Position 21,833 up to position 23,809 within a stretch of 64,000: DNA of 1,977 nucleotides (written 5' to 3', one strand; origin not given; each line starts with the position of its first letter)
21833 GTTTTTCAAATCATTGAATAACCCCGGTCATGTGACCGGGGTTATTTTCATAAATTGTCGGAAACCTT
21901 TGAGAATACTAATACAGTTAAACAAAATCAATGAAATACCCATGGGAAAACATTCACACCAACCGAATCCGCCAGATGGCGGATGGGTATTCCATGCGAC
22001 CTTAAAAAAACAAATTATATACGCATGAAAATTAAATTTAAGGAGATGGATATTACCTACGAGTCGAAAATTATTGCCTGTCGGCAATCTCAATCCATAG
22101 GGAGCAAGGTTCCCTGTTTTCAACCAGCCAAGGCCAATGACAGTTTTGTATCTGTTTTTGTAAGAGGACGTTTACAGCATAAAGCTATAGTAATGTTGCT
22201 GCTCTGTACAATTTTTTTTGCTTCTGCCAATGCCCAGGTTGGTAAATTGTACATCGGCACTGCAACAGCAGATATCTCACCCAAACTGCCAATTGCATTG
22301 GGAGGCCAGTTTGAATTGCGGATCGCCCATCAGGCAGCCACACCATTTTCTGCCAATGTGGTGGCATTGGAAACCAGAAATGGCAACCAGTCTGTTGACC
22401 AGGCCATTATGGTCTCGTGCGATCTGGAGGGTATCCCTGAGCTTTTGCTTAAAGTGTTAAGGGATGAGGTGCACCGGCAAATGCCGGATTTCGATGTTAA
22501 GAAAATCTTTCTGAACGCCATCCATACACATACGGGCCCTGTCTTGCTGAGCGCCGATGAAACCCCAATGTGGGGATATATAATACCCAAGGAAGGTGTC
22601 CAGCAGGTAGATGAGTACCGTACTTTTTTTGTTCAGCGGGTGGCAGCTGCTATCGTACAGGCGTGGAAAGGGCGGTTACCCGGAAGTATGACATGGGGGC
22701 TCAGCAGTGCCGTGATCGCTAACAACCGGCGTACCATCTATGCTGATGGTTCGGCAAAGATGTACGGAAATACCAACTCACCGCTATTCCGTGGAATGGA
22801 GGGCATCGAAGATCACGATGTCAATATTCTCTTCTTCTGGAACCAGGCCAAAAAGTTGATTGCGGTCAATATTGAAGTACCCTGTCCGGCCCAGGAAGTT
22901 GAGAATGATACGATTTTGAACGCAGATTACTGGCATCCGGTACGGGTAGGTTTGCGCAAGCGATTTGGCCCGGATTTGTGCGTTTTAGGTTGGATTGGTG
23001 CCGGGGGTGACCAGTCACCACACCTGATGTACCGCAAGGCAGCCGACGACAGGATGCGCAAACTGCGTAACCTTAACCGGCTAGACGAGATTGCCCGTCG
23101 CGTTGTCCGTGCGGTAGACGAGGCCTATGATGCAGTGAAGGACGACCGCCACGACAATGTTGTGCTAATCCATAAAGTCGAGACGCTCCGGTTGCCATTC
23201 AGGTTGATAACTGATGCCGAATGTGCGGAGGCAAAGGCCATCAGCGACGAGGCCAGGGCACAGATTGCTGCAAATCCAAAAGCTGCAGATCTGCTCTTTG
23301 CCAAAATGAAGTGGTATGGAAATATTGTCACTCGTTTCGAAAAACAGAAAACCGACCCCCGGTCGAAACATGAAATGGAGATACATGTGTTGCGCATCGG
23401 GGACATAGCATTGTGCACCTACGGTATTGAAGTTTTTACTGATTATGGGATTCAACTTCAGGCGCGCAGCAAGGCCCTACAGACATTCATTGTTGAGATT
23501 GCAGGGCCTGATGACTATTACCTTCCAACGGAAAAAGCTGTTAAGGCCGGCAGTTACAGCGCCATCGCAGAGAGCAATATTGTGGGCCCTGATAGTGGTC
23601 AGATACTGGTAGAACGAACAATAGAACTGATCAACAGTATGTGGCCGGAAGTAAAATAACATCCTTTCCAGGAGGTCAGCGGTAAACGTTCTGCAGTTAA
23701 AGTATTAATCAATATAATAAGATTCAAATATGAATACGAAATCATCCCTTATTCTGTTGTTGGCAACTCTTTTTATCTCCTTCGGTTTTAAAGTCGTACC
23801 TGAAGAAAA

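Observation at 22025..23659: Three-member family of neutral-ceramidase-like putative metallo-amidohydrolases embedded in PULs (also 29772-31301 and 61742-63310)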

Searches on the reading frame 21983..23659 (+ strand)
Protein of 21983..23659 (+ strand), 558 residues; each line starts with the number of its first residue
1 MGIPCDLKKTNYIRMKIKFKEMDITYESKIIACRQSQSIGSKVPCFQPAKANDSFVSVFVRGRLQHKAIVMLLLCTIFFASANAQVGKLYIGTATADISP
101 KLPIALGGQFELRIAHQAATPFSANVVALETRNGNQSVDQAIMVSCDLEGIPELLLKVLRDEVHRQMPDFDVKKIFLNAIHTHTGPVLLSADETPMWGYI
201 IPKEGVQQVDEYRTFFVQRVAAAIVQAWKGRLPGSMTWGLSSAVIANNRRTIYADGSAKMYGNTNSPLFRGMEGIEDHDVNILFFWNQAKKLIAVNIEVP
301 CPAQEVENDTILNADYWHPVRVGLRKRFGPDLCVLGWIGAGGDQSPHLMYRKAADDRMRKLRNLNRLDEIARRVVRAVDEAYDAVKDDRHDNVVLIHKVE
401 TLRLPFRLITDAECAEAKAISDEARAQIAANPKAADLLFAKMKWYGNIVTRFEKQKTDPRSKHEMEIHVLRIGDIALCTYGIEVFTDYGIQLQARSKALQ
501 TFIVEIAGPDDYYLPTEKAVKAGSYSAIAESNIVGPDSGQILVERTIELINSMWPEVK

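Call 4: search_protein_families(library=pfam, proteins=[window:21983-23659:+], max_evalue=1)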
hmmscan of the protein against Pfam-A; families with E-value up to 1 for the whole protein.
window:21983-23659:+ (558 aa): 2 families
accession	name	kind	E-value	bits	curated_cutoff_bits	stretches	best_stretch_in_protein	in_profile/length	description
PF04734.18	Ceramidase_alk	-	0.0028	16.8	32.1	1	138-253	49-159/509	Neutral/alkaline non-lysosomal ceramidase, N-terminal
PF09293.15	RNaseH_C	-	0.22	12.3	25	1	409-465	51-107/124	T4 RNase H, C terminal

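Call 5: search_protein_families(library=ncbifam, proteins=[window:21983-23659:+], max_evalue=1)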
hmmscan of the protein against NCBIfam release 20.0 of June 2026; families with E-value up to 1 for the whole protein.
window:21983-23659:+ (558 aa): 0 families
